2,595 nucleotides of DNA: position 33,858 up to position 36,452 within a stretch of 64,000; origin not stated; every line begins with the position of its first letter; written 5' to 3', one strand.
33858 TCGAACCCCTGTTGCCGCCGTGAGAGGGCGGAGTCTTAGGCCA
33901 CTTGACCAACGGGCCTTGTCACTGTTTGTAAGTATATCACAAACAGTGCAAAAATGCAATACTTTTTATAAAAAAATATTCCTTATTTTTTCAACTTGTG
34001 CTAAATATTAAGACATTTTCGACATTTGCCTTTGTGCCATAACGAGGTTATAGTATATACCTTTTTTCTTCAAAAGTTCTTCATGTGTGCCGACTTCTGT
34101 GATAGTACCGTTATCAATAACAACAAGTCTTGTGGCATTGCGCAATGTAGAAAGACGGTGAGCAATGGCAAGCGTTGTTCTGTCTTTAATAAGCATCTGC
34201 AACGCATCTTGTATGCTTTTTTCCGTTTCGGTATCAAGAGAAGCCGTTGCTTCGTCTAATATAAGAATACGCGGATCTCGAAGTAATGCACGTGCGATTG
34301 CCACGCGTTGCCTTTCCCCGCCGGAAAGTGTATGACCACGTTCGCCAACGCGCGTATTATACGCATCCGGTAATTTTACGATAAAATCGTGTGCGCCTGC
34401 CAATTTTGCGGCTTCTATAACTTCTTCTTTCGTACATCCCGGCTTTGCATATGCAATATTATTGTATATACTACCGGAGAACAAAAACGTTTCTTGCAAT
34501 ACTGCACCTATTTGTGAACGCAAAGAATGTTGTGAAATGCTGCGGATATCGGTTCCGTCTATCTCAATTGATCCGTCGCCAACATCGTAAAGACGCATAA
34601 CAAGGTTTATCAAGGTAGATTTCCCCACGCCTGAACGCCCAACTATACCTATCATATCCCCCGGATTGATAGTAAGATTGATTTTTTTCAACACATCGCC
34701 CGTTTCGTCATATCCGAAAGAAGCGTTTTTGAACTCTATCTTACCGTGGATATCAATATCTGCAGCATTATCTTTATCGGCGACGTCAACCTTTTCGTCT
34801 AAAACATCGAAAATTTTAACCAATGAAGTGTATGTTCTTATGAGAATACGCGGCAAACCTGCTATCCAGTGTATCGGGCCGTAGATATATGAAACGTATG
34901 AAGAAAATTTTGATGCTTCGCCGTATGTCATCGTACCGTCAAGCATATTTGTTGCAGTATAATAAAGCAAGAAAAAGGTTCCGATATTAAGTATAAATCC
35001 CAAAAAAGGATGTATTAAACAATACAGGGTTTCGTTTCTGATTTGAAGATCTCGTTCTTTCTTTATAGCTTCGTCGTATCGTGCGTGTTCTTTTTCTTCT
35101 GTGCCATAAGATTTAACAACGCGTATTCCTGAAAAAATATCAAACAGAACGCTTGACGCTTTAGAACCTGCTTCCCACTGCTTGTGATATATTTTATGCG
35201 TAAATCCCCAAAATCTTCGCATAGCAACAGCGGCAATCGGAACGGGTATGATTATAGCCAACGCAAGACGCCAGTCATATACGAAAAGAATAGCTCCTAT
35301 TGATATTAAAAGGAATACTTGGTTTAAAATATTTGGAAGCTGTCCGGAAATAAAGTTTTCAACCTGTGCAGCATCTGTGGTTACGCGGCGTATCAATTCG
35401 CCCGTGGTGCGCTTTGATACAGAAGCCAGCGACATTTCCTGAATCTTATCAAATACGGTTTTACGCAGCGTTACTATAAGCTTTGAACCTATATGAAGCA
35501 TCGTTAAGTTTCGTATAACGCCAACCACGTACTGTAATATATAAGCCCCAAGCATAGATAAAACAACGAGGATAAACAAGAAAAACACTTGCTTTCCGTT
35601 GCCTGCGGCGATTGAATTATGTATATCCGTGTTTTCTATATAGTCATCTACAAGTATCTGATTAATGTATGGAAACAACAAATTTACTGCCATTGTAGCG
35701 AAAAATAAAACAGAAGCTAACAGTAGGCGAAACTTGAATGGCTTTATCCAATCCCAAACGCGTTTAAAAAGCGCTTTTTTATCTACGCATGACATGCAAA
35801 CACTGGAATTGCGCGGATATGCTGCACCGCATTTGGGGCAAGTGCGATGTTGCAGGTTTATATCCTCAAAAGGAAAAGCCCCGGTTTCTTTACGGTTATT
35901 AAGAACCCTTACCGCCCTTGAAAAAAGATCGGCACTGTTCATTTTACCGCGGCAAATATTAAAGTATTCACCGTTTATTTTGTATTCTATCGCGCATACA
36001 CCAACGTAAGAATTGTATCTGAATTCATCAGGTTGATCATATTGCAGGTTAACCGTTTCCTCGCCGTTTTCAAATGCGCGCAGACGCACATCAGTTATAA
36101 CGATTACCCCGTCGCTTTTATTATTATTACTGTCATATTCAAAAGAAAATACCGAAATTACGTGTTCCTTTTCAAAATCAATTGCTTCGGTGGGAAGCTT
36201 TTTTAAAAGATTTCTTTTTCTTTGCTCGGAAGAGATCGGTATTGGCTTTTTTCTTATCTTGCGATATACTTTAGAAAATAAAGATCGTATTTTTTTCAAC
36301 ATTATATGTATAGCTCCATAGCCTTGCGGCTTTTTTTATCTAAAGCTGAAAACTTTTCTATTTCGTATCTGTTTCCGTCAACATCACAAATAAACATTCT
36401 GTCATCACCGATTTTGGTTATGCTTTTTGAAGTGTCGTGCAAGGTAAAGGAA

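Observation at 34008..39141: Translationally coupled ABC exporter pair with zinc-ribbon N-terminal domains and an intercalated 184-aa soluble protein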

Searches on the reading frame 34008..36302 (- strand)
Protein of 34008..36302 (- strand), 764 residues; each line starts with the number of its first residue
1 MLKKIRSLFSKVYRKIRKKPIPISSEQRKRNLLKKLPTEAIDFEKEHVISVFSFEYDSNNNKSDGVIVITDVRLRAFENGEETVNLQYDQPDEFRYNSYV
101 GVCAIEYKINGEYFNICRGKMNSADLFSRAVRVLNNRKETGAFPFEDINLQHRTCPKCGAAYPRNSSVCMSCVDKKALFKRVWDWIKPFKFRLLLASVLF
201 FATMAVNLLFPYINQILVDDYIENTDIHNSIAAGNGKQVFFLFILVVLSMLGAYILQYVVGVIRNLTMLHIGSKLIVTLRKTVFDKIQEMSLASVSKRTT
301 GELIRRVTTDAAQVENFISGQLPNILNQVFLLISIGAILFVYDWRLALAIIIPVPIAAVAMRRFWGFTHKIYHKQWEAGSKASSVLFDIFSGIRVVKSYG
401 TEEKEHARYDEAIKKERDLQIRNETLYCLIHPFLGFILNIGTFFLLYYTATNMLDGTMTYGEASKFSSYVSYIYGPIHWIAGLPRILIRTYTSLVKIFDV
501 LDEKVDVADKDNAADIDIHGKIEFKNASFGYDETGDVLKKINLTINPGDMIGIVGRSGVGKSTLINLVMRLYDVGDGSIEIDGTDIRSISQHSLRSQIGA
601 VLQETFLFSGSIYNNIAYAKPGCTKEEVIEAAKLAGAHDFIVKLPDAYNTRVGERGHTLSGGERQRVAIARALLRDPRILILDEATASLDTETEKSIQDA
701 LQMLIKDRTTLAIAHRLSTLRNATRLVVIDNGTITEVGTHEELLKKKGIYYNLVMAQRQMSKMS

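Call 3: search_protein_families(library=pfam, proteins=[window:34008-36302:-], max_evalue=0.1)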
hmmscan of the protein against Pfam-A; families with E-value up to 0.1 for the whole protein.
window:34008-36302:- (764 aa): 21 families
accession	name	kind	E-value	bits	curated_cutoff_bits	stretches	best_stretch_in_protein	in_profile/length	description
PF00664.28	ABC_membrane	-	5.4e-48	164.5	28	1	194-476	2-273/274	ABC transporter transmembrane region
PF00005.33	ABC_tran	-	1.1e-34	120.4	25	1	538-687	1-137/137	ABC transporter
PF03193.22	RsgA_GTPase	-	3.9e-05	24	30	1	484-569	43-127/174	RsgA GTPase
PF02463.25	SMC_N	-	6.7e-05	22.8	40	1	603-729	135-211/220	RecF/RecN/SMC N terminal domain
PF13401.12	AAA_22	-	0.00037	21.2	27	1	550-697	7-101/130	AAA domain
PF01926.29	MMR_HSR1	-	0.0014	19.2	21.9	1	551-569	2-20/113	50S ribosome-binding GTPase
PF00004.35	AAA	-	0.0016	19.3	21.2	0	553-598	3-46/131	ATPase family associated with various cellular activities (AAA)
PF22039.1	HUTI_composite_bact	-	0.0084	16.2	25.5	1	727-745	3-21/26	Imidazolonepropionase-like composite domain, bacteria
PF13558.12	SbcC_Walker_B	-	0.0085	16.8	27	0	651-701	25-88/90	SbcC/RAD50-like, Walker B motif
PF13555.12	AAA_29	-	0.0086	16.2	27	1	543-566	17-40/61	P-loop containing region of AAA domain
PF25201.1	nSTAND6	-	0.01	16.3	27.7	0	537-604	7-73/148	Novel STAND NTPase 6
PF12773.13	DZR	-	0.019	15.5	27.3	1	150-172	22-44/45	Double zinc ribbon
PF13240.11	Zn_Ribbon_1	-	0.029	14.6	25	1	155-172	2-19/23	zinc-ribbon domain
PF00931.28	NB-ARC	-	0.031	14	23.5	1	544-571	15-41/248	NB-ARC domain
PF19106.5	DUF5793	-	0.033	14.8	25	0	277-319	57-101/157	Family of unknown function (DUF5793)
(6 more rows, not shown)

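Call 4: search_protein_families(library=ncbifam, proteins=[window:34008-36302:-], max_evalue=0.1)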
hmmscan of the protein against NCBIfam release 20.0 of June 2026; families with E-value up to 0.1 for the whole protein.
window:34008-36302:- (764 aa): 205 families (the best 25 are shown)
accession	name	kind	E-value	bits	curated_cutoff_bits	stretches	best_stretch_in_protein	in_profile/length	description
NF052233.1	CphA_assoc_ABC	equivalog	4.7e-165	551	880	1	43-761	28-747/766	cyanophycin metabolism-associated ABC transporter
TIGR02203.1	MsbA_lipidA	equivalog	1.1e-132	443.5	602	1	179-756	2-568/572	lipid A export permease/ATP-binding protein MsbA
TIGR01846.1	type_I_sec_HlyB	subfamily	5.6e-120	401.7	725.55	1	175-757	121-692/694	type I secretion system permease/ATPase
TIGR02204.1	MsbA_rel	hypoth_equivalog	1e-117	394.3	780.4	1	178-757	5-575/576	ABC transporter, permease/ATP-binding protein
NF008381.0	PRK11176.1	equivalog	3e-114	382.5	867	1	177-757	11-579/582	lipid A ABC transporter ATP-binding protein/permease MsbA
TIGR00958.1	3a01208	subfamily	1.3e-113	380.7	874.6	1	174-754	144-711/711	antigen peptide transporter 2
NF045513.1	HepA_fam_ABC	equivalog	1.5e-111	373.8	725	1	233-754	88-606/610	heterocyst formation ABC transporter subunit HepA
NF010178.0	PRK13657.1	equivalog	4.6e-103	345.7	733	1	203-758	35-571/588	glucan ABC transporter ATP-binding protein/ permease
TIGR03796.1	NHLM_micro_ABC1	equivalog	4.6e-97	325.9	853.3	1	175-754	138-709/710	NHLP family bacteriocin export ABC transporter peptidase/permease/ATPase subunit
TIGR03797.1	NHLM_micro_ABC2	equivalog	4.5e-96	322.9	709.4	1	199-760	144-686/686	NHLP bacteriocin export ABC transporter permease/ATPase subunit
TIGR03375.1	type_I_sec_LssB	subfamily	1.7e-93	314.2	693.1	1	248-746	193-691/696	type I secretion system permease/ATPase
NF008055.0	PRK10789.1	equivalog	1.2e-88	298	845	1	190-757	14-571/590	SmdA family multidrug ABC transporter permease/ATP-binding protein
TIGR01193.1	bacteriocin_ABC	subfamily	3.2e-88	297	523.85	1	204-754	169-706/708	peptide cleavage/export ABC transporter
TIGR02857.1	CydD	equivalog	6.1e-86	289.5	435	1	246-728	46-528/529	thiol reductant ABC exporter subunit CydD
TIGR01192.1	chvA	subfamily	1.7e-81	274.6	585.4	1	242-755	56-568/585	glucan export ABC transporter ATP-binding protein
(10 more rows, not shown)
